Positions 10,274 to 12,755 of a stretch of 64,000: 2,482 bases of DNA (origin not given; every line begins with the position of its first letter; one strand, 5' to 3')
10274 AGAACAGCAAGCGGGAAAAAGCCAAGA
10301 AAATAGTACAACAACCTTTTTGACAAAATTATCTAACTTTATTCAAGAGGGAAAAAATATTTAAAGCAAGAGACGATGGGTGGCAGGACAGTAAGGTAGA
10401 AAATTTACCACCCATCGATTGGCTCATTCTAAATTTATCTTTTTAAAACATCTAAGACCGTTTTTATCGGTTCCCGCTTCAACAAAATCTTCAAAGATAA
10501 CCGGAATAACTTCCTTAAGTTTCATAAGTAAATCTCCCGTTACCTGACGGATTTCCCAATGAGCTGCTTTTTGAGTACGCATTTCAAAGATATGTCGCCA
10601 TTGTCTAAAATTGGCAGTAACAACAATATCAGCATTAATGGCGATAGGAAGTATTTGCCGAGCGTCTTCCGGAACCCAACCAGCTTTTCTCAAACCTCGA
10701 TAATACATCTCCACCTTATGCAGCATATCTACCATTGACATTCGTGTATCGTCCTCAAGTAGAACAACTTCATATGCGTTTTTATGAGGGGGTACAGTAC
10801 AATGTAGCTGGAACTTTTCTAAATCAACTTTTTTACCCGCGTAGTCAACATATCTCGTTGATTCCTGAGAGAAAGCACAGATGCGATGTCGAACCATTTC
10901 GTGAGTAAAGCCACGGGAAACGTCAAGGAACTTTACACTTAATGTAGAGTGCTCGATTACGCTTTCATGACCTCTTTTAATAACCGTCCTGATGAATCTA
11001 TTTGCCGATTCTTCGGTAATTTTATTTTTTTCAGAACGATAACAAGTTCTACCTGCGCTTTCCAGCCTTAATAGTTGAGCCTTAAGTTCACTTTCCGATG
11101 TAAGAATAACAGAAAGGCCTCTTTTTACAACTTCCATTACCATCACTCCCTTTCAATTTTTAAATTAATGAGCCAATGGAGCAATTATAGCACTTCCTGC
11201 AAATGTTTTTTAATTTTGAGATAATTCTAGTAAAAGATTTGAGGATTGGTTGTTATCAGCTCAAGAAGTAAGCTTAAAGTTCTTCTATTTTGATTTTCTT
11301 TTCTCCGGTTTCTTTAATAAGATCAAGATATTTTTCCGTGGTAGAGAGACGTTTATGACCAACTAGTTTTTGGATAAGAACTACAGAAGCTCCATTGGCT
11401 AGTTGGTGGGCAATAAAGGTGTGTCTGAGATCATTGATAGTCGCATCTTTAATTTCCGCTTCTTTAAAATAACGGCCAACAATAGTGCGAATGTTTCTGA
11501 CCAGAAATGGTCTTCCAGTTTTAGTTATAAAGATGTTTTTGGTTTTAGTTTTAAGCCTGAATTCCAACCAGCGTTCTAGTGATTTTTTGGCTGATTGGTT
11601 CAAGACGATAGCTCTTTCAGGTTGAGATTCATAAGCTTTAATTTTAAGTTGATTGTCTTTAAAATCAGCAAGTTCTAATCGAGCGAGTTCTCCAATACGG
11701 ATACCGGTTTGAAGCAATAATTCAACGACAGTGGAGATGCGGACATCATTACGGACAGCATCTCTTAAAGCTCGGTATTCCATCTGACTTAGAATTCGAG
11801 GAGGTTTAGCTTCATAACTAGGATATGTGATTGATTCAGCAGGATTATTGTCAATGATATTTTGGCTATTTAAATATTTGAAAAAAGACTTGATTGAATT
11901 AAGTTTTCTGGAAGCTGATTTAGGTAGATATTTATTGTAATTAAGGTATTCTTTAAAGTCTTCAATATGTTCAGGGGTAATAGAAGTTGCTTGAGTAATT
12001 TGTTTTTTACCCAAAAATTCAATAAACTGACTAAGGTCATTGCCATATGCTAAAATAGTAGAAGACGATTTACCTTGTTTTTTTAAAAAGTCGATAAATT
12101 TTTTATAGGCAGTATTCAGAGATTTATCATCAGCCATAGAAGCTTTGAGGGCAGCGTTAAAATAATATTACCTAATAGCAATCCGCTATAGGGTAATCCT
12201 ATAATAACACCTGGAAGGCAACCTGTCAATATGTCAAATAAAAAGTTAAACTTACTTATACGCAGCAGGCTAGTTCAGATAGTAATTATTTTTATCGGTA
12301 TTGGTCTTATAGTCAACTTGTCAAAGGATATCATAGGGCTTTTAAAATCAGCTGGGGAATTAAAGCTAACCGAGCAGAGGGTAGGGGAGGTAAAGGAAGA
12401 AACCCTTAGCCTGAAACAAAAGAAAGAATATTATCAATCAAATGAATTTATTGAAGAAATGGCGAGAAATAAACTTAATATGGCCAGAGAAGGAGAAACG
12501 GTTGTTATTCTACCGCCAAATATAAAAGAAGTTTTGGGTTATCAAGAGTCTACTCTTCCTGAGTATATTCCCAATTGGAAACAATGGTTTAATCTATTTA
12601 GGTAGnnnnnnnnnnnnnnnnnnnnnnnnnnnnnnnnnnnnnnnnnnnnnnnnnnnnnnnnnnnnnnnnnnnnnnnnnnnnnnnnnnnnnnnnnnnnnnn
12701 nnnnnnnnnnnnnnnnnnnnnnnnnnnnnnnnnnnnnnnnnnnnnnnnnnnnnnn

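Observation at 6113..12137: Accessory-looking block: DUF3800-like gene, five small mostly-membrane ORFs with strong Shine-Dalgarno sites, thyX and a tyrosine recombinase, bounded by tRNA genes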

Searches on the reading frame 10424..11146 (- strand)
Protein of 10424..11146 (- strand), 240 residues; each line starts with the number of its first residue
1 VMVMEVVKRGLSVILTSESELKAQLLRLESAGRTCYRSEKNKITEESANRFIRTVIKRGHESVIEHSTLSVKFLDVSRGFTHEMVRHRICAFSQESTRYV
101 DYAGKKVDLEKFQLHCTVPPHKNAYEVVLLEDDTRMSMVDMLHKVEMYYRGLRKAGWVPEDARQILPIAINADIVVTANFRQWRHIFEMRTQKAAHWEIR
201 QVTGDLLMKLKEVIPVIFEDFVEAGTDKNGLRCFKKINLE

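Call 4: search_protein_families(library=pfam, proteins=[window:10424-11146:-], max_evalue=0.1)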
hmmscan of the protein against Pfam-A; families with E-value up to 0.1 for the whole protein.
window:10424-11146:- (240 aa): 2 families
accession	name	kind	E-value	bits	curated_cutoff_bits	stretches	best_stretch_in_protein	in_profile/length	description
PF02511.20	Thy1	-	1.4e-46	159.1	24.8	1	28-216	13-191/191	Thymidylate synthase complementing protein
PF13972.11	TetR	-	0.023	14.9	25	1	135-201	59-127/144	Bacterial transcriptional repressor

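Call 20: search_protein_families(library=phrogs, proteins=[window:10424-11146:-], max_evalue=0.1)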
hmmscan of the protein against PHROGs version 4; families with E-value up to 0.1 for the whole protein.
window:10424-11146:- (240 aa): 6 families
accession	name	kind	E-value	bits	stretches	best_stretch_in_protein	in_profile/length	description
phrog_85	-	DNA, RNA and nucleotide metabolism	1.4e-42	147.3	1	25-226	388-590/866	thymidylate synthase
phrog_22708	-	DNA, RNA and nucleotide metabolism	2e-16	61.1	1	29-102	46-126/242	thymidylate synthase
phrog_10644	-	DNA, RNA and nucleotide metabolism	2.8e-11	44.8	1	74-206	5-139/160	thymidylate synthase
phrog_35637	-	DNA, RNA and nucleotide metabolism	2.3e-07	31.2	1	53-234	121-287/366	thymidylate synthase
phrog_4021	-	unknown function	0.016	16.7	1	73-118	4-48/93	-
phrog_24884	-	DNA, RNA and nucleotide metabolism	0.021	15.2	1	162-230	216-286/321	thymidylate synthase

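Call 21: search_protein_families(library=padloc, proteins=[window:10424-11146:-], max_evalue=0.1)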
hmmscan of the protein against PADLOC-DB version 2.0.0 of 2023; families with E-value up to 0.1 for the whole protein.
window:10424-11146:- (240 aa): 0 families

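Call 22: search_protein_families(library=ncbifam, proteins=[window:10424-11146:-], max_evalue=0.1)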
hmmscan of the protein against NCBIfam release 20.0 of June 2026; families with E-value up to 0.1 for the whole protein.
window:10424-11146:- (240 aa): 1 family
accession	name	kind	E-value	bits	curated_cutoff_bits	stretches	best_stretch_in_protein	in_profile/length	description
TIGR02170.1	thyX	equivalog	4.6e-43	147.2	87.9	1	27-221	17-211/211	FAD-dependent thymidylate synthase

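Call 32: find_related_loci(query=window:10424-11143:-, collection=metagenome_contigs, flank=10000)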
Query window:10424-11143:- (239 aa) in metagenome_contigs; peptide patterns used: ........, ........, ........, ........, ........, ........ (x = any residue, [..] = any of these).
267 stretches matched a pattern; 153 encode a relative of the query (tblastn E <= 1e-3); the best 80 are kept; 80 distinct loci.
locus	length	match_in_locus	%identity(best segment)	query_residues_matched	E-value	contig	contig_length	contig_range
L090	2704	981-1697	79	3-239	2e-132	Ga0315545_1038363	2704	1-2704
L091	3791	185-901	79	3-239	2e-129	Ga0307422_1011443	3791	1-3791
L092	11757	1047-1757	76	3-239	5e-120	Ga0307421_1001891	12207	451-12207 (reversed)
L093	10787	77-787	76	3-239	5e-120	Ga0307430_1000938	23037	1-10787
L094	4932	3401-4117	70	3-239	2e-115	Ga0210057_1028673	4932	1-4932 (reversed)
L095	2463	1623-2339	69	3-239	5e-120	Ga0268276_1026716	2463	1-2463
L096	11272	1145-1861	69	3-239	9e-113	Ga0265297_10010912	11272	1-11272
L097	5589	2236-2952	67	3-239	7e-111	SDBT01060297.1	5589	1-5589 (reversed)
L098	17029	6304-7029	59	3-239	1e-97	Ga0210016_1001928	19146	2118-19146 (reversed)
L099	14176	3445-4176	58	1-238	4e-97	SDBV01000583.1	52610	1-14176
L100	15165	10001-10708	60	3-235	6e-97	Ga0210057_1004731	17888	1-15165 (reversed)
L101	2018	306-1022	59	3-235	9e-100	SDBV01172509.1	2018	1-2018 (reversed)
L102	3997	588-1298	61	3-235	2e-95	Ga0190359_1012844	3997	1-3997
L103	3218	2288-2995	61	3-235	5e-95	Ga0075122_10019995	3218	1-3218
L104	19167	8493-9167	60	13-235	2e-93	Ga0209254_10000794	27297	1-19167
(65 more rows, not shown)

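Call 37: search_protein_families(library=pfam, proteins=[L092:264-959:+, L092:2059-2784:-, L092:3267-4289:+, L092:4240-4995:+, L092:4992-5483:+, L092:5686-6957:+, L092:6950-7567:-, L092:7635-9452:+, L092:9486-9899:+, L092:10147-11496:+], max_evalue=0.001)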
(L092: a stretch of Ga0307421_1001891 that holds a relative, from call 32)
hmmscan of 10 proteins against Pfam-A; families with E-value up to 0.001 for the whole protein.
L092:264-959:+ (231 aa): 2 families
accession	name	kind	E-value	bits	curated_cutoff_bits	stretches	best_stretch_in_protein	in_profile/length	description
PF02223.23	Thymidylate_kin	-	1.6e-32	113.1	27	1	26-202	1-181/185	Thymidylate kinase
PF13521.12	AAA_28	-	1e-06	29.5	27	1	24-184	2-151/164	AAA domain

L092:2059-2784:- (241 aa): 1 family
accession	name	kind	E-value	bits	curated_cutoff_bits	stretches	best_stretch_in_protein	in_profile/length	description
PF00590.25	TP_methylase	-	1.3e-28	100.8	27.8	1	21-219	1-209/212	Tetrapyrrole (Corrin/Porphyrin) Methylases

L092:3267-4289:+ (340 aa): 2 families
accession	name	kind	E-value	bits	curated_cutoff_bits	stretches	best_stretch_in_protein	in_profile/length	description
PF01855.24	POR_N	-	5.2e-37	128.2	27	1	14-200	2-187/231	Pyruvate flavodoxin/ferredoxin oxidoreductase, thiamine diP-bdg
PF17147.9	PFOR_II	-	2.5e-17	63.5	27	1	239-309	1-76/102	Pyruvate:ferredoxin oxidoreductase core domain II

L092:4240-4995:+ (251 aa): 1 family
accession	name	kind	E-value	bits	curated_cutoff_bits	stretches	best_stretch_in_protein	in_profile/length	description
PF02775.26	TPP_enzyme_C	-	6.1e-20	72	21.9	1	75-218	21-150/151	Thiamine pyrophosphate enzyme, C-terminal TPP binding domain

L092:4992-5483:+ (163 aa): 1 family
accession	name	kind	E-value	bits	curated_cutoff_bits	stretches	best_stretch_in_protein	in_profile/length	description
PF01558.24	POR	-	8.1e-23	81.9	27.4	1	10-162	1-168/173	Pyruvate ferredoxin/flavodoxin oxidoreductase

L092:5686-6957:+ (423 aa): 1 family
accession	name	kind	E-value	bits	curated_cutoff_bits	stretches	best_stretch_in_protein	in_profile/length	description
PF01566.24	Nramp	-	6.4e-74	249.6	29.8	1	47-398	1-356/357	Natural resistance-associated macrophage protein-like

L092:6950-7567:- (205 aa): 4 families
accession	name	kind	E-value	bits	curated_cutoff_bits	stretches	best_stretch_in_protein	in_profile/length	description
PF00717.28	Peptidase_S24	-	2.8e-29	101.6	23.3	1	84-198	1-116/116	Peptidase S24-like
PF01726.22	LexA_DNA_bind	-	3e-20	72.2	23.7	1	5-66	4-65/65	LexA DNA binding domain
PF13412.12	HTH_24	-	3.7e-05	23.6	21.9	1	19-58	11-48/48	Winged helix-turn-helix DNA-binding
PF09339.16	HTH_IclR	-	0.00017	21.7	22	1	26-58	18-49/52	IclR helix-turn-helix domain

L092:7635-9452:+ (605 aa): 1 family
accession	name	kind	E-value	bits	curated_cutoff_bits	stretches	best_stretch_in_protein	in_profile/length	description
PF01841.26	Transglut_core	-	6e-13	49.5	23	1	314-417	15-108/108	Transglutaminase-like superfamily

L092:9486-9899:+ (137 aa): 1 family
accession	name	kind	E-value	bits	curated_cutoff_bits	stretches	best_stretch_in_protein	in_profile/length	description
PF04020.18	Phage_holin_4_2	-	3.2e-21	76.4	28.8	1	10-129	6-104/105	Mycobacterial 4 TMS phage holin, superfamily IV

L092:10147-11496:+ (449 aa): 1 family
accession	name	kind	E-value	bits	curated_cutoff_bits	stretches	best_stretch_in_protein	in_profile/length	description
PF00496.27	SBP_bac_5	-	3.2e-32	112.5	32.4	2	134-388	69-361/368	Bacterial extracellular solute-binding proteins, family 5 Middle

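Call 111: search_dna_similar(query=window:10424-11143:-, collection=phages, mode=protein, max_evalue=0.00001, max_rows=5)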
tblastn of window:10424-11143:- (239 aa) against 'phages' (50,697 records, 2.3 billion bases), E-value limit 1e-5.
Records with a match: 1389; places in all: 1390; records where one place covers at least 80% of the query: 866.
Best place of each record, by identity: <60% 1389.
By first word of the organism name: Mycobacterium 659; Synechococcus 252; Gordonia 75; Rhodococcus 57; Cyanophage 46; Halorubrum 37; Bacteroides 32; Streptomyces 29; Bacillus 22; uncultured 21; and 40 more.
By host as written in the record: Mycobacterium smegmatis mc2 155 498; - 176; Synechococcus 93; Mycobacterium smegmatis mc#155 88; Gordonia terrae 3612 45; Rhodococcus erythropolis RIA 643 39; Mycobacterium smegmatis mc2155 26; Synechococcus sp. WH7803 26; and 150 more.
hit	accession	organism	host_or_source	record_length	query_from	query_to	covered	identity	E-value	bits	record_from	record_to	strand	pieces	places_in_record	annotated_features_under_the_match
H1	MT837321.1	Bacteriophage sp.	human fecal samples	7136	11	233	93%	40.6%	2e-43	161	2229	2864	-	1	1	record has no annotation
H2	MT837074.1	Bacteriophage sp.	human fecal samples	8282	24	219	82%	45.2%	8e-42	157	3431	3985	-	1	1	record has no annotation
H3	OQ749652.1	Phage Phass-1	human gut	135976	27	222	82%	44.7%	2e-44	164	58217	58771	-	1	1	thymidylate synthase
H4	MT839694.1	Bacteriophage sp.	human fecal samples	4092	2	227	95%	38.5%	9e-40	150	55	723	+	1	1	record has no annotation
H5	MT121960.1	Phage DP SC_2_H4_2017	bacteria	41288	24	222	83%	42.2%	3e-39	149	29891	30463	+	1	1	none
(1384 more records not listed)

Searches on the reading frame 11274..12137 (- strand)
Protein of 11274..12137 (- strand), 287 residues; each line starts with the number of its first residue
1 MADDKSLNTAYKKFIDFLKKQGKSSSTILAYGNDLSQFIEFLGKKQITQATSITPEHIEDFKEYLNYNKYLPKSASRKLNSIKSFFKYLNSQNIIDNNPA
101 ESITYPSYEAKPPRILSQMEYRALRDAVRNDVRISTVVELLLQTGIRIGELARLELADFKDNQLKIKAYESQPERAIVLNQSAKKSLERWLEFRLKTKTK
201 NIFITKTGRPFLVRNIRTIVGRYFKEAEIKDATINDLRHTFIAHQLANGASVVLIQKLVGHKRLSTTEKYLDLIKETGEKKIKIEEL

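Call 4: search_protein_families(library=pfam, proteins=[window:11274-12137:-], max_evalue=0.1)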
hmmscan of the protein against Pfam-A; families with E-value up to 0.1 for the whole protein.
window:11274-12137:- (287 aa): 5 families
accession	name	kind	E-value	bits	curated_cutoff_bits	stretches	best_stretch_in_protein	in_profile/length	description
PF00589.27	Phage_integrase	-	2.2e-26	93.1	27.1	1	116-273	3-168/172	Phage integrase family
PF02899.23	Phage_int_SAM_1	-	6.2e-13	49.3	22.3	1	12-92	2-82/83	Phage integrase, N-terminal SAM-like domain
PF13495.12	Phage_int_SAM_4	-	9.9e-11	42.3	27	1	11-93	2-82/85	Phage integrase, N-terminal SAM-like domain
PF13102.12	Phage_int_SAM_5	-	2e-08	34.9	22.3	1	7-100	2-93/98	Phage integrase SAM-like domain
PF22919.1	ATP-synt_VA_C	-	0.024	15.1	24.7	0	27-78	21-73/101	C-terminal domain of V and A type ATP synthase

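Call 20: search_protein_families(library=phrogs, proteins=[window:11274-12137:-], max_evalue=0.1)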
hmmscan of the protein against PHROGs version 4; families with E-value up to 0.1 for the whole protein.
window:11274-12137:- (287 aa): 11 families
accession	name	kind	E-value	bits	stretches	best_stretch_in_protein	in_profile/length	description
phrog_1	-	integration and excision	4.9e-46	159.2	1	3-283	162-445/611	integrase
phrog_216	-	integration and excision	4.3e-30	105.8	1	76-281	16-232/301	integrase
phrog_7244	-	integration and excision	6.2e-08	33.2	1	13-168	81-232/263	integrase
phrog_7685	-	integration and excision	8.9e-08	33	1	178-281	132-231/240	integrase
phrog_5127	-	integration and excision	2.1e-06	28.5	1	12-162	124-240/355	integrase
phrog_7269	-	integration and excision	4.2e-06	27.6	1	232-283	29-79/89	integrase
phrog_10320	-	unknown function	0.023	15.9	0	255-272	62-79/89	-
phrog_35951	-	unknown function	0.049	15.1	1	224-273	13-62/97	-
phrog_23271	-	unknown function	0.076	14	0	237-273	14-50/67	-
phrog_9208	-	integration and excision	0.089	13.6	0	214-277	176-232/241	integrase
phrog_20810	-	unknown function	0.096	13.6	0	8-45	7-44/89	-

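Call 21: search_protein_families(library=padloc, proteins=[window:11274-12137:-], max_evalue=0.1)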
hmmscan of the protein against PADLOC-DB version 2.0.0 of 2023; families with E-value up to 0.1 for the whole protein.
window:11274-12137:- (287 aa): 0 families

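Call 22: search_protein_families(library=ncbifam, proteins=[window:11274-12137:-], max_evalue=0.1)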
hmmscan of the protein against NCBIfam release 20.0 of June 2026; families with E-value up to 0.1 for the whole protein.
window:11274-12137:- (287 aa): 11 families
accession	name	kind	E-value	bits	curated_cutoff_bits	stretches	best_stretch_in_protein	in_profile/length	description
TIGR02225.1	recomb_XerD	equivalog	1.5e-47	162.3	329.6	1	13-275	2-276/290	site-specific tyrosine recombinase XerD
TIGR02224.1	recomb_XerC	equivalog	1.3e-46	159.3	335.15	1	13-275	2-279/295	tyrosine recombinase XerC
NF040815.2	recomb_XerA_Arch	equivalog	1.3e-43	149.4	220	1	13-277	2-258/263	site-specific tyrosine recombinase/integron integrase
NF001399.0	PRK00283.1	subfamily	4.9e-43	147.5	279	1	8-276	6-286/300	tyrosine recombinase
NF002331.0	PRK01287.1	subfamily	2e-34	119.2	371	1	3-270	22-309/365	site-specific tyrosine recombinase XerC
NF003462.0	PRK05084.1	equivalog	5.1e-21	74.8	267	2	120-282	183-353/360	tyrosine recombinase XerS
TIGR02249.1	integrase_gron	subfamily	3.7e-20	72.5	265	2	16-196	7-182/315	integron integrase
NF002685.0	PRK02436.1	equivalog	1.1e-11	45.1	178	1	16-270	7-243/245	site-specific tyrosine recombinase XerD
NF011946.0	PRK15417.1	equivalog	1.2e-08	34.5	435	2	227-278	268-320/337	integron integrase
NF007371.0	PRK09871.1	subfamily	1.8e-05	24.4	222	1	115-270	6-171/198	tyrosine-type DNA invertase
NF007370.0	PRK09870.1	subfamily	4.8e-05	23.1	221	1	131-270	31-176/200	tyrosine-type DNA invertase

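Call 89: search_solved_structures(query=window:11274-12137:-, max_evalue=1e-10, show_alignments=2)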
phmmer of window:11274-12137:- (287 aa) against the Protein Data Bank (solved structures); distinct sequences matched with E-value up to 1e-10: 4.
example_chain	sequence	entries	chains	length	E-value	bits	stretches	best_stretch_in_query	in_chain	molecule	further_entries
5hxy_A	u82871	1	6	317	3.6e-28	102.1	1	8-273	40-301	Tyrosine recombinase XerA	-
1a0p_A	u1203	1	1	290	1.5e-19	73.9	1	12-274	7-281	SITE-SPECIFIC RECOMBINASE XERD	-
4a8e_A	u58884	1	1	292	1.9e-17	67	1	10-274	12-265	PROBABLE TYROSINE RECOMBINASE XERC-LIKE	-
9i5v_14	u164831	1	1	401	3.1e-15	59.7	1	12-273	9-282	Ribosome-associated translation inhibitor RaiA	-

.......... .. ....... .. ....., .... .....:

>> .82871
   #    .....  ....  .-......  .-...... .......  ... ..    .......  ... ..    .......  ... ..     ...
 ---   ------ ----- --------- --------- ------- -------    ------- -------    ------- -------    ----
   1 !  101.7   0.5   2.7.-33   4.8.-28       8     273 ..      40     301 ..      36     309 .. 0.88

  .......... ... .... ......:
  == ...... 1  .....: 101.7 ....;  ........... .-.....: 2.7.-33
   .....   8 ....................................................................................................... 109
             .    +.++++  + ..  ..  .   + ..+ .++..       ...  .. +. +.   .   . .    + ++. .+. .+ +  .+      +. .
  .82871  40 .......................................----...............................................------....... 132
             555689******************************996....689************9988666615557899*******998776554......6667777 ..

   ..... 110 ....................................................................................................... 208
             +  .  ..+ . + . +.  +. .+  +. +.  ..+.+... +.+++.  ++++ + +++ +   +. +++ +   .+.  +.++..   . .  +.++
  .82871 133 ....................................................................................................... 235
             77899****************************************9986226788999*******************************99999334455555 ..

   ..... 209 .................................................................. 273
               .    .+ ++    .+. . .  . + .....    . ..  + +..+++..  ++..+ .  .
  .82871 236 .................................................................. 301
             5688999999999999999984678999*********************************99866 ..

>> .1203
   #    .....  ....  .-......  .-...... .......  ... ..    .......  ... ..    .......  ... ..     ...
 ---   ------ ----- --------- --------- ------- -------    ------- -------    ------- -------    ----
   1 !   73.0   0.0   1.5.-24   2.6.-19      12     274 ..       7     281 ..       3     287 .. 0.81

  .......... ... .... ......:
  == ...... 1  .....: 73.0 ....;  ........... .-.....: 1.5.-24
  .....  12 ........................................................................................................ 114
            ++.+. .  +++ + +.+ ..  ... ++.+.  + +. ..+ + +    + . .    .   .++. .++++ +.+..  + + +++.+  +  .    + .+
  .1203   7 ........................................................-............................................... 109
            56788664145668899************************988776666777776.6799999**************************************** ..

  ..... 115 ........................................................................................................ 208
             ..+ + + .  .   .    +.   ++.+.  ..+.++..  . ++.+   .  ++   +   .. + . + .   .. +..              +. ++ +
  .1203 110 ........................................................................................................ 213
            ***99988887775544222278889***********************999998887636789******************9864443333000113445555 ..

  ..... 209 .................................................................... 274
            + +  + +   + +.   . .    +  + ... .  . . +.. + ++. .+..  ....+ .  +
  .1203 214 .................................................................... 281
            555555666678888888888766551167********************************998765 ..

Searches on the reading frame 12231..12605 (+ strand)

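Call 4: search_protein_families(library=pfam, proteins=[window:12231-12605:+], max_evalue=0.1)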
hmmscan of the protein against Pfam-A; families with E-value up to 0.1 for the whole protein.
window:12231-12605:+ (124 aa): 3 families
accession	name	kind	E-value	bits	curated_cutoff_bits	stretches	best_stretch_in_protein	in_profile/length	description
PF04977.20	DivIC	-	5.8e-11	42.5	28.9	1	21-96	3-79/80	Septum formation initiator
PF13623.11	SurA_N_2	-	0.0053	17.1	28.5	1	10-84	4-77/145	SurA-like N-terminal domain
PF14794.11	DUF4479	-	0.089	13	25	0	27-57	30-58/71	Domain of unknown function (DUF4479)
